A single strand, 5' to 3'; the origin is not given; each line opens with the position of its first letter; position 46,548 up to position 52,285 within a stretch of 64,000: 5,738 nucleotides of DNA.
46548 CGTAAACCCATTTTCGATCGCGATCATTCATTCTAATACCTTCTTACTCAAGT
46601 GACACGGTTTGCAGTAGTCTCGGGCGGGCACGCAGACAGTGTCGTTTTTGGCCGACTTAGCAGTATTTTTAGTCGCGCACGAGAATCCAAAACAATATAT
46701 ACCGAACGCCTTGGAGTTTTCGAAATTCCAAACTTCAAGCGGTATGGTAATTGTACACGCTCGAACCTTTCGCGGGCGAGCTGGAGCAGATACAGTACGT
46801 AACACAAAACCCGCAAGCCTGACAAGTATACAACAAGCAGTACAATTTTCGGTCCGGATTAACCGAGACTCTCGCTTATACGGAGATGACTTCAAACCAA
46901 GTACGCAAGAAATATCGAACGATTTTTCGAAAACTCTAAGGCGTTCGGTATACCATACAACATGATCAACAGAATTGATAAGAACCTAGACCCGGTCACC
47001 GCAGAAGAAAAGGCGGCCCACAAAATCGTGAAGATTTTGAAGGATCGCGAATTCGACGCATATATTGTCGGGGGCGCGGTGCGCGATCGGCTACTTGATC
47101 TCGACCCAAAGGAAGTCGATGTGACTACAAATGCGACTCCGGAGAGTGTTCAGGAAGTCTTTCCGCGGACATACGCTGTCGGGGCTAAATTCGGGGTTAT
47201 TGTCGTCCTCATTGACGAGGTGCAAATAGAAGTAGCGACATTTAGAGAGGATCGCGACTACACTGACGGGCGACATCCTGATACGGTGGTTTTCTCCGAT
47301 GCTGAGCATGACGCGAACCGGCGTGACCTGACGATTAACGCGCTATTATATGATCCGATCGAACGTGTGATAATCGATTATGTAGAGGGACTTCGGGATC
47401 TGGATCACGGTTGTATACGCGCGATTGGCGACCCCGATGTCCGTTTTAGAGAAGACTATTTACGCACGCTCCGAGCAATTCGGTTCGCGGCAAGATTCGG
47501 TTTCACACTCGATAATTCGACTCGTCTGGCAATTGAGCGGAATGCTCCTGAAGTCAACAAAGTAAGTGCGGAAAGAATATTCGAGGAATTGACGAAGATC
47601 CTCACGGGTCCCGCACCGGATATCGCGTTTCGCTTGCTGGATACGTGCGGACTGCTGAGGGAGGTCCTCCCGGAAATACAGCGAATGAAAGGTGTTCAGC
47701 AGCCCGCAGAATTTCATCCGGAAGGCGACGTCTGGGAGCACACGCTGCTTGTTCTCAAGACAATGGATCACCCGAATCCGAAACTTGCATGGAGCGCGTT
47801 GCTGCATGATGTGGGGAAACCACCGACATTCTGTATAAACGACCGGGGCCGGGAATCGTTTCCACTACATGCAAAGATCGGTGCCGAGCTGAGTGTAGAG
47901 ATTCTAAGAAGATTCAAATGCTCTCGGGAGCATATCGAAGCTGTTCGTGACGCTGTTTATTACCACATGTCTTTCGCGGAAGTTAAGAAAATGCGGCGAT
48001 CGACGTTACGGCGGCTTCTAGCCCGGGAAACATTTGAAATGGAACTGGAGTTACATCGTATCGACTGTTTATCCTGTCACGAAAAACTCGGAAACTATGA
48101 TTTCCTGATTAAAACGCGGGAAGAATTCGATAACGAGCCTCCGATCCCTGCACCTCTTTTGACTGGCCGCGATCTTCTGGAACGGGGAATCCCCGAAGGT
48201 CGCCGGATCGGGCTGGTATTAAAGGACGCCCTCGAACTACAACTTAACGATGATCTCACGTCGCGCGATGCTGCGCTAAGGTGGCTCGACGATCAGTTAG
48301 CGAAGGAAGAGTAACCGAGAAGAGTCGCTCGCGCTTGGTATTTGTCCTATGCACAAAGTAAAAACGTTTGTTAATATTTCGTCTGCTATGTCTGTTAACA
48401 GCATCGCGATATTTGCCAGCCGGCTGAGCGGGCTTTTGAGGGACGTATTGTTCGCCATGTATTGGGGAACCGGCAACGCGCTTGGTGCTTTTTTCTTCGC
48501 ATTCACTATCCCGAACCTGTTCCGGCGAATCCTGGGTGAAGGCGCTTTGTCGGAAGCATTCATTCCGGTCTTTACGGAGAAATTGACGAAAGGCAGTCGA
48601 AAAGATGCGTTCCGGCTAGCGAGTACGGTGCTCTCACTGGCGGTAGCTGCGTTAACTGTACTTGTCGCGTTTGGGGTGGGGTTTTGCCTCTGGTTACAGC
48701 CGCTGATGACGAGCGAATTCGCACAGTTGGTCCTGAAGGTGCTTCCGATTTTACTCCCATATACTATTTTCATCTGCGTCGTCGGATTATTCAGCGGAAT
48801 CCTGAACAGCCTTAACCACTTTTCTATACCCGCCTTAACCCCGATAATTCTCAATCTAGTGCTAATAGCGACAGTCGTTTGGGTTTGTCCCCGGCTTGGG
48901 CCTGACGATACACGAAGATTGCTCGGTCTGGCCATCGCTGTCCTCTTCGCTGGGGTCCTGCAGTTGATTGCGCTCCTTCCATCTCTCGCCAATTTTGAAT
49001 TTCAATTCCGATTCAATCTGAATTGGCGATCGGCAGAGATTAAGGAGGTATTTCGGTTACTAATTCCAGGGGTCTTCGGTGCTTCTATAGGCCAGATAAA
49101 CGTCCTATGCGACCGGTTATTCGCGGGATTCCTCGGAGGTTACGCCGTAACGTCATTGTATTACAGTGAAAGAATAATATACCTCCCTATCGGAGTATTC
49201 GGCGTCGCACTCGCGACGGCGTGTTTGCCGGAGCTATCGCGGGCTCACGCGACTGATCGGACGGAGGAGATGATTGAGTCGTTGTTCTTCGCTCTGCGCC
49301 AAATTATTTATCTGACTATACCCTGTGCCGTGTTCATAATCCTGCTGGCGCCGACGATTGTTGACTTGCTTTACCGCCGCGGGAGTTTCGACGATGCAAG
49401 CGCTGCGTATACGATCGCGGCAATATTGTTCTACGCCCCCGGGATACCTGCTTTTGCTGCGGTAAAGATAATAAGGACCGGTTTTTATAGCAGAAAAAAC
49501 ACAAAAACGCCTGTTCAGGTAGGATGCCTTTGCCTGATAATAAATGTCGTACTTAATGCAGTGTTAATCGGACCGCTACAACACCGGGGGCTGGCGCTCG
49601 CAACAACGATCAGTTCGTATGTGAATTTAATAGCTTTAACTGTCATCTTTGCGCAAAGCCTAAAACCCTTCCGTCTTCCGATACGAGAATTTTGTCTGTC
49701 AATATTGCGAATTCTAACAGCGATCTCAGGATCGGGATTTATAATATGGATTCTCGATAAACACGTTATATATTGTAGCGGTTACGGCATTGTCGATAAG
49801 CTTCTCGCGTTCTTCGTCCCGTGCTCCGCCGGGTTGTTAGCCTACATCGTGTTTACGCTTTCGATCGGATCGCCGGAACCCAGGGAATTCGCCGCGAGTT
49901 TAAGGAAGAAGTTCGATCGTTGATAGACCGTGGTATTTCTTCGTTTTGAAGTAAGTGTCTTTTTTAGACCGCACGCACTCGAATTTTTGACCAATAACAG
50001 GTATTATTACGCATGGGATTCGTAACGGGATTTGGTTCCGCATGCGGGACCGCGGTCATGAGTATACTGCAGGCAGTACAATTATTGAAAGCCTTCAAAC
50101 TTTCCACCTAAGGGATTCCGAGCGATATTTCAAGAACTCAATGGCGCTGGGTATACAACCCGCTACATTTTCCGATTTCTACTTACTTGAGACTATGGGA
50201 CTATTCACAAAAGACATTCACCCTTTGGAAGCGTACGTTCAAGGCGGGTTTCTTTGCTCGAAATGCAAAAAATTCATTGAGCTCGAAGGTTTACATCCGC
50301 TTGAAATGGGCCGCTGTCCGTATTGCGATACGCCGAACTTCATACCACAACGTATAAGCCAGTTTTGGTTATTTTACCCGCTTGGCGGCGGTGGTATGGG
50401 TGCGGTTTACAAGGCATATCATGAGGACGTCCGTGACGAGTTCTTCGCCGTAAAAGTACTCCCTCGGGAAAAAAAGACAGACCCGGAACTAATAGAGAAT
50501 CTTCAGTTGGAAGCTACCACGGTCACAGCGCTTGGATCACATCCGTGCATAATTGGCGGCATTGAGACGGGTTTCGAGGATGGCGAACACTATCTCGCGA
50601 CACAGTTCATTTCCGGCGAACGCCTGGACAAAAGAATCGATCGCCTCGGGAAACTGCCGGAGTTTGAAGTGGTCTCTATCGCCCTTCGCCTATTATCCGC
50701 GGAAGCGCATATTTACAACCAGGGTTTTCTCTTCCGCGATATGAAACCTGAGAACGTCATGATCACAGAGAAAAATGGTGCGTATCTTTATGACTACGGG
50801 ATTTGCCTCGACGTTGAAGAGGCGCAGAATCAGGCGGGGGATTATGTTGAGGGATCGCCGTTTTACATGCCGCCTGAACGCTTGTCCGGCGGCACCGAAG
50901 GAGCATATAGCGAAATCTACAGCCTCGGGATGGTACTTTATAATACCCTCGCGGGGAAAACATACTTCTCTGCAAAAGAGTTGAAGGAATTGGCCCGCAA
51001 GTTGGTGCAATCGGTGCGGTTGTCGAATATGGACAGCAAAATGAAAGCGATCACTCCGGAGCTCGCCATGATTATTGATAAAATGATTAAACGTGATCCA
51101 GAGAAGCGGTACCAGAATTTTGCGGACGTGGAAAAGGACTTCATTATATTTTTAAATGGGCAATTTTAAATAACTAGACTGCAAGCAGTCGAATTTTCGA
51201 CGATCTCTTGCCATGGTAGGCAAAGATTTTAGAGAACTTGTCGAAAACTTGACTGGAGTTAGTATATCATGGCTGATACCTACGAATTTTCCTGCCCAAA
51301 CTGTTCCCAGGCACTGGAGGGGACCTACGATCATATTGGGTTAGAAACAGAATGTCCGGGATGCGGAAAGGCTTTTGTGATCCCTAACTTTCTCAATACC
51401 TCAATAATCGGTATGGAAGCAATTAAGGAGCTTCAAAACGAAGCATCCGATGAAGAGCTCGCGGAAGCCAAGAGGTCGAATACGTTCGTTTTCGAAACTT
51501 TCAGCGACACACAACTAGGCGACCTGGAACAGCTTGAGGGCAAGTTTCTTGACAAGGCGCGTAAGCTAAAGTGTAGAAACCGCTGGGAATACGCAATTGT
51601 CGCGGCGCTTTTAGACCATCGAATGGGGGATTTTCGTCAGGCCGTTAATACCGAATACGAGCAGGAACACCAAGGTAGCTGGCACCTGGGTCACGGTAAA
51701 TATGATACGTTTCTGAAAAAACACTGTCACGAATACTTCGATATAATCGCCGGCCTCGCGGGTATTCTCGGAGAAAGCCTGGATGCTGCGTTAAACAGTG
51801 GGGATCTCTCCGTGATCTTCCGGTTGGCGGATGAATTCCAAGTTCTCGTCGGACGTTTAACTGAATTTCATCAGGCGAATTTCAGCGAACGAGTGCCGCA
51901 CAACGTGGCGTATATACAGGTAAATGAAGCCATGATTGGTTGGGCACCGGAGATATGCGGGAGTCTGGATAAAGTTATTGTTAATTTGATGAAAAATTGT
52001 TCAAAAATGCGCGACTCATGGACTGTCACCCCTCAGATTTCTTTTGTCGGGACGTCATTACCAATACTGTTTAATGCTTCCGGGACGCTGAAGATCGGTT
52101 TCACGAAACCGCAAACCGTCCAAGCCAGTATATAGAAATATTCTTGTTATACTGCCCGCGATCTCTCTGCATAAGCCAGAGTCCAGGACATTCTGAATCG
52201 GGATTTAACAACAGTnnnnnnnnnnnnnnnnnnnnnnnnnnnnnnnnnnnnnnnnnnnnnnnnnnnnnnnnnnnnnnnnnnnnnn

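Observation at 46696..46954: Pervasive modular MITE-like repeat family with 28-bp TIRs fills most intergenic regions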

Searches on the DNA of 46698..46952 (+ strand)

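Call 64: search_dna_similar(query=window:46698-46952:+, collection=plasmids, mode=distant, max_evalue=0.01, max_rows=10)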
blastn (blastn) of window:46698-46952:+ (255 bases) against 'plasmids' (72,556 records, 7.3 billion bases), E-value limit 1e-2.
No match.

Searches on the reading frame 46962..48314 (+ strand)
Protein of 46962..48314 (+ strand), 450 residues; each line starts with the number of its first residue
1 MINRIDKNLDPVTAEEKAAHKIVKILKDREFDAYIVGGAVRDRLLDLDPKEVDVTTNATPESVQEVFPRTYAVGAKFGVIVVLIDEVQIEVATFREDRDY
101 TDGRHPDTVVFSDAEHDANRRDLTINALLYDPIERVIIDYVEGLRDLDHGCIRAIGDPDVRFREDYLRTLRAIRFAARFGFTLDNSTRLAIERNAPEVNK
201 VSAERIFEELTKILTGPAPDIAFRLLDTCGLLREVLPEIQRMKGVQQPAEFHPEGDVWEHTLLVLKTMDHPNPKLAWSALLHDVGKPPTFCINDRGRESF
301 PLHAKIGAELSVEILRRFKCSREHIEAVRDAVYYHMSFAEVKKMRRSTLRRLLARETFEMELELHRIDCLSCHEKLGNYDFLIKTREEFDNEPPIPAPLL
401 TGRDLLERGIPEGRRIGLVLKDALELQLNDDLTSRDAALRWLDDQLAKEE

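Call 8: find_encoding_contigs(protein=window:46962-48314:+, flank=10000, max_places=6)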
Protein window:46962-48314:+ (450 aa): no gene with exactly this product is on record in the collection.

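Call 9: search_protein_families(library=pfam, proteins=[window:46962-48314:+])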
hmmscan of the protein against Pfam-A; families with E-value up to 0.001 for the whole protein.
window:46962-48314:+ (450 aa): 3 families
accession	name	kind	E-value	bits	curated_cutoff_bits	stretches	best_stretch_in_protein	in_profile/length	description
PF01743.26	PolyA_pol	-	6.5e-36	123.9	23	1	33-153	1-126/126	Poly A polymerase head domain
PF12627.12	PolyA_pol_RNAbd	-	2.2e-20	72.6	22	1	180-240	1-61/64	Probable RNA and SrmB- binding site of polymerase A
PF01966.28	HD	-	1.3e-08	35.6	22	1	258-347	2-93/116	HD domain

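Call 18: find_homologous_proteins(query=window:46962-48314:+, max_evalue=1e-30)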
Query window:46962-48314:+ (450 aa): 7995 proteins with E <= 1e-30 among 8000 candidates; the best 120 are listed.
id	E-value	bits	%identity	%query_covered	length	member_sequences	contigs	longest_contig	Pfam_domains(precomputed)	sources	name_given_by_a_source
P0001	0.0e+0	1014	100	100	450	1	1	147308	PF01743.27,PF12627.13,PF01966.29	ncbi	-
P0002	8.6e-181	620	61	97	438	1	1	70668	PF01743.27,PF12627.13,PF01966.29,PF13735.13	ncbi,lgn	-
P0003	3.1e-178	611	60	98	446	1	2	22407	PF01743.27,PF12627.13,PF01966.29,PF13735.13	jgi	-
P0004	6.3e-177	607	58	98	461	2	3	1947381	PF01743.27,PF12627.13,PF01966.29,PF13735.13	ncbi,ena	-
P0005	2.3e-176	605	59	99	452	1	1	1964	PF01743.27,PF12627.13,PF01966.29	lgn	-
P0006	4.6e-176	604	60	99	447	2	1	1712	PF01743.27,PF12627.13,PF01966.29,PF13735.13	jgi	-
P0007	6.5e-176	604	58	100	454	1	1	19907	PF01743.27,PF12627.13,PF01966.29,PF13735.13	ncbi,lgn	-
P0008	2.5e-172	592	59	98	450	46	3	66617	PF01743.27,PF12627.13,PF01966.29,PF13735.13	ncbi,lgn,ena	-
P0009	8.9e-172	590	60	100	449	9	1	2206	PF01743.27,PF12627.13,PF01966.29,PF13735.13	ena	-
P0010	2.2e-171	589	59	99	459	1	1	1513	PF01743.27,PF12627.13,PF01966.29,PF13735.13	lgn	-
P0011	1.4e-170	586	59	98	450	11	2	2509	PF01743.27,PF12627.13,PF01966.29,PF13735.13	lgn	-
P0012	2.0e-170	586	61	96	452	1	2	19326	PF01743.27,PF12627.13,PF01966.29,PF13735.13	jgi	jgi:poly(A) polymerase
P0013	8.5e-168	577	60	97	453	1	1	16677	PF01743.27,PF12627.13,PF01966.29,PF13735.13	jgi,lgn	jgi:poly(A) polymerase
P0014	1.7e-165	569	58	99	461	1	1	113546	PF01743.27,PF12627.13,PF01966.29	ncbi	-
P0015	6.0e-165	568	58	99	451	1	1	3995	PF01743.27,PF12627.13,PF01966.29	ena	-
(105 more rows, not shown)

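Call 19: find_encoding_contigs(protein=P0001, flank=10000, max_places=3)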
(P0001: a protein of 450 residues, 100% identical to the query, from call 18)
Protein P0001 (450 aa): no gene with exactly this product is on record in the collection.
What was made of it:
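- On Bacterial MITE: The rest of the genome could not be read (calls 8, 19).
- Tried and rejected: The exact protein is in the protein collection (P0001, 147-kb NCBI contig) but not in the contig index (calls 8, 19).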

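Call 20: find_encoding_contigs(protein=P0002, flank=10000, max_places=3)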
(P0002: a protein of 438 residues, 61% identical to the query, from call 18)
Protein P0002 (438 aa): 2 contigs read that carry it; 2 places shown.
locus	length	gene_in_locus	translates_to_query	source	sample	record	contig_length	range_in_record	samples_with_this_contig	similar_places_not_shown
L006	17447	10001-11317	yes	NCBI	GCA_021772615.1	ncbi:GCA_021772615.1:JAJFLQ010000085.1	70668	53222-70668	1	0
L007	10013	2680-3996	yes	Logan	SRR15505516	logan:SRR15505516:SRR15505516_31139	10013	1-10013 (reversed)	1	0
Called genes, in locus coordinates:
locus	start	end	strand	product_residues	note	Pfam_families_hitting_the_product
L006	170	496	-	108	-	PF05534:HicB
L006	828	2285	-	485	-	PF00589:Phage_integrase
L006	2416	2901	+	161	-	PF05635:23S_rRNA_IVP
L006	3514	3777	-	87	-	PF00312:Ribosomal_S15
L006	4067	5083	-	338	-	PF02885:Glycos_trans_3N, PF00591:Glycos_transf_3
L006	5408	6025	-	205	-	PF00697:PRAI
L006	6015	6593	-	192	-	PF00117:GATase, PF07722:Peptidase_C26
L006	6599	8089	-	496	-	PF04715:, PF00425:Chorismate_bind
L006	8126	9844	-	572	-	PF00092:VWA (weak), PF13519:VWA_2 (weak), PF13768:VWA_3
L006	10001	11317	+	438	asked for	PF01743:PolyA_pol, PF12627:PolyA_pol_RNAbd, PF01966:HD, PF13735:tRNA_NucTran2_2 (faint)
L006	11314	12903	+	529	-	PF03023:MurJ, PF01554:MatE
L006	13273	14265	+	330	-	PF00069:Pkinase, PF07714:PK_Tyr_Ser-Thr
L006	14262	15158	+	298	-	-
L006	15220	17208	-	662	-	PF02518:HATPase_c (weak), PF13589:HATPase_c_3, PF00183:HSP90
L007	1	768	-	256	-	?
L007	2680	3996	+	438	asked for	PF01743:PolyA_pol, PF12627:PolyA_pol_RNAbd, PF01966:HD, PF13735:tRNA_NucTran2_2 (faint)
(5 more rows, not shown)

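Call 32: find_encoding_contigs(protein=P0004, flank=10000, max_places=1)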
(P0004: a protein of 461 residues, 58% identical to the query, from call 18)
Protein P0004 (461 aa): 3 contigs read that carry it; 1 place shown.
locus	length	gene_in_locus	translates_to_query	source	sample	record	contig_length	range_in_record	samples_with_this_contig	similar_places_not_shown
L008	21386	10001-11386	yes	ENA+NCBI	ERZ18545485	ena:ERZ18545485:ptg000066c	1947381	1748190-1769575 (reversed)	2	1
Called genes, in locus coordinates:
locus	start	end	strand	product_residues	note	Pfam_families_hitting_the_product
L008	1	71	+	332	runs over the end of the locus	PF01118:Semialdhyde_dh, PF02774:Semialdhyde_dhC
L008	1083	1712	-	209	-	PF00484:Pro_CA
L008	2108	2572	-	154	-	PF13431:TPR_17 (faint), PF21033:RMD1-3 (faint), PF13414:TPR_11 (faint)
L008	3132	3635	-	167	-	PF01288:HPPK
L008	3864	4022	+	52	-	-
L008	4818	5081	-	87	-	PF00312:Ribosomal_S15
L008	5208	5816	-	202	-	PF00697:PRAI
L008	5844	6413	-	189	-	PF00117:GATase, PF07722:Peptidase_C26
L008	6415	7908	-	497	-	PF04715:, PF00425:Chorismate_bind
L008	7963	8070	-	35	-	-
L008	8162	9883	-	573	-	PF00092:VWA, PF13519:VWA_2, PF13768:VWA_3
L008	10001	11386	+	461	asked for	PF01743:PolyA_pol, PF12627:PolyA_pol_RNAbd, PF01966:HD, PF13735:tRNA_NucTran2_2 (weak)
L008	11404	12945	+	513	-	PF03023:MurJ, PF01554:MatE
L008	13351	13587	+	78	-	PF19807:DUF6290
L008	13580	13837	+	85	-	PF05016:ParE_toxin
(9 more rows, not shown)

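Call 33: find_encoding_contigs(protein=P0014, flank=10000, max_places=1)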
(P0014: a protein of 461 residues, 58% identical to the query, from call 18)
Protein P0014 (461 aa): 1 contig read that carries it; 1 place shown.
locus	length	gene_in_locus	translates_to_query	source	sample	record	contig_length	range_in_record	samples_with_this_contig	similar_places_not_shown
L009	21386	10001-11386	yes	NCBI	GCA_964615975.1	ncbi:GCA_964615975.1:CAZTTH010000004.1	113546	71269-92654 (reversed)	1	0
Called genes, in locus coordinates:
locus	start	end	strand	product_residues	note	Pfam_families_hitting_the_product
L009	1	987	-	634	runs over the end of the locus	PF00931:NB-ARC (faint), PF03193:RsgA_GTPase (faint), PF00005:ABC_tran, PF00485:PRK (faint), PF13304:AAA_21 (weak), PF08352:oligo_HPY, PF00005:ABC_tran, PF08352:oligo_HPY, +5 more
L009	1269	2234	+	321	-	PF06189:5-nucleotidase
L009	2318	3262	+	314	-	PF06750:A24_N_bact, PF01478:Peptidase_A24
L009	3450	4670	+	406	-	-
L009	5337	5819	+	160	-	PF03099:BPL_LplA_LipB, PF21948:LplA-B_cat (weak)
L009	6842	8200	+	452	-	-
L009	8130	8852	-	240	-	-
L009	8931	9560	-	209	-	PF25084:LbH_EIF2B (weak), PF25087:GMPPB_C (faint), PF00132:Hexapep, PF14602:Hexapep_2 (weak)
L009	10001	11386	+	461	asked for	PF01743:PolyA_pol, PF12627:PolyA_pol_RNAbd, PF01966:HD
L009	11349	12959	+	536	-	PF03023:MurJ, PF13440:Polysacc_synt_3 (weak), PF01554:MatE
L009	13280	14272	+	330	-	PF00069:Pkinase, PF07714:PK_Tyr_Ser-Thr, PF03109:ABC1 (weak)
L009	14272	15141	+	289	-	-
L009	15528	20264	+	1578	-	PF00069:Pkinase, PF07714:PK_Tyr_Ser-Thr, PF12773:DZR, PF03781:FGE-sulfatase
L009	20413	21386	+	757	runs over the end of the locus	-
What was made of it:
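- In L006 and L009 these two genes overlap by 4 and 1 nt (calls 20, 33).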

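Call 34: find_encoding_contigs(protein=P0008, flank=10000, max_places=1)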
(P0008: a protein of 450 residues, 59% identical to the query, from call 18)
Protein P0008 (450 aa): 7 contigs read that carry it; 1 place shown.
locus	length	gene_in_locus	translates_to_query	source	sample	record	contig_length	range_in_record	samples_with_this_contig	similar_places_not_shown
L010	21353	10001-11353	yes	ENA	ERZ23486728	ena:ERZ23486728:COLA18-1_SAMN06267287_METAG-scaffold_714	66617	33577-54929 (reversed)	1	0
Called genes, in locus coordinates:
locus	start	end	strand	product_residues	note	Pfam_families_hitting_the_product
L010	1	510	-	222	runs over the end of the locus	PF07963:N_methyl (weak)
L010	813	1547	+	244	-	-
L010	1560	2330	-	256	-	PF01026:TatD_DNase, PF04909:Amidohydro_2 (weak)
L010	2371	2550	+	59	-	-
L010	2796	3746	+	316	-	PF00005:ABC_tran, PF13304:AAA_21 (faint)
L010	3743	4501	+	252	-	PF12679:ABC2_membrane_2 (weak), PF12730:ABC2_membrane_4 (weak), PF13346:ABC2_membrane_5 (faint)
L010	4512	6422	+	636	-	PF23357:DUF7088, PF09822:ABC_transp_aux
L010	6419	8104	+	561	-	PF14238:DUF4340, PF13646:HEAT_2 (weak)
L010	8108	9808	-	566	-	PF00092:VWA, PF13519:VWA_2 (weak), PF13768:VWA_3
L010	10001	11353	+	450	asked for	PF01743:PolyA_pol, PF12627:PolyA_pol_RNAbd, PF01966:HD (weak), PF13735:tRNA_NucTran2_2 (weak)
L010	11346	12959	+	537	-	PF03023:MurJ, PF01554:MatE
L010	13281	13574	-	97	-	PF00830:Ribosomal_L28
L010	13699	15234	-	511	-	PF03853:YjeF_N, PF01256:Carb_kinase, PF02110:HK (weak)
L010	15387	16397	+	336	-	-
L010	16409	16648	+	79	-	PF00550:PP-binding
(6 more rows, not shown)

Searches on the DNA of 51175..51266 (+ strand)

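Call 65: search_dna_similar(query=window:51175-51266:+, collection=phages, mode=distant, max_evalue=0.01, max_rows=10)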
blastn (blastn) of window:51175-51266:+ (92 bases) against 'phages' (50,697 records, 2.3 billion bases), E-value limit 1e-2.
No match.
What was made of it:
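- Tried and rejected: blastn against plasmids and phages (calls 64, 65)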

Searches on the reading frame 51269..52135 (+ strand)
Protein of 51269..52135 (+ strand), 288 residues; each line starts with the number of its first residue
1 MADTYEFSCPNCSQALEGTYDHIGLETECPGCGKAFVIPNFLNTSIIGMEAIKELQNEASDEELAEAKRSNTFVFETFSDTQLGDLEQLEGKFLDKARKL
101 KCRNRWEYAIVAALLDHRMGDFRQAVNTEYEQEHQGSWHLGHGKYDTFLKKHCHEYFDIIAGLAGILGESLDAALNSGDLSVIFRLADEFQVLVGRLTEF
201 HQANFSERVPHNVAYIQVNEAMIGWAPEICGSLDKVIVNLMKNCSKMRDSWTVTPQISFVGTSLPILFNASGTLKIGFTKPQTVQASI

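Call 30: search_protein_families(library=pfam, proteins=[window:51269-52135:+], max_evalue=0.1)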
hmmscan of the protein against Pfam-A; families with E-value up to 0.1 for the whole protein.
window:51269-52135:+ (288 aa): 10 families
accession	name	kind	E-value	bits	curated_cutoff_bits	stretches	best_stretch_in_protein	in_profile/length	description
PF24042.1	DUF7351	-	0.0017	18.6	31.2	1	8-39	3-34/177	Domain of unknown function (DUF7351)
PF24441.1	DUF7560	-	0.0053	16.9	27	1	3-17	2-16/44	Family of unknown function (DUF7560)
PF01443.25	Viral_helicase1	-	0.011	16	21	1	29-99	6-70/228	Viral superfamily 1 RNA helicase core domain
PF09723.15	Zn_ribbon_8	-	0.019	15.4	34.4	1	4-34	3-34/41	Zinc ribbon domain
PF23547.1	Zn_ribbon_FGT1_1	-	0.026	14.6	27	0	4-13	18-27/35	FORGETTER1 first zinc ribbon domain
PF18551.6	TackOD1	-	0.036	14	32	1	5-40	123-161/188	Thaumarchaeal output domain 1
PF24460.1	DUF7575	-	0.048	13.5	28.5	0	26-35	3-12/28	Domain of unknown function (DUF7575)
PF23499.1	YnfU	-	0.051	13.9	27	0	7-36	17-48/49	YnfU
PF13453.11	Zn_ribbon_TFIIB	-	0.074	12.9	22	0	9-33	2-26/41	Transcription factor zinc-finger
PF25206.1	DUF7836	-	0.093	13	26.7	0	6-55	7-58/59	Domain of unknown function (DUF7836)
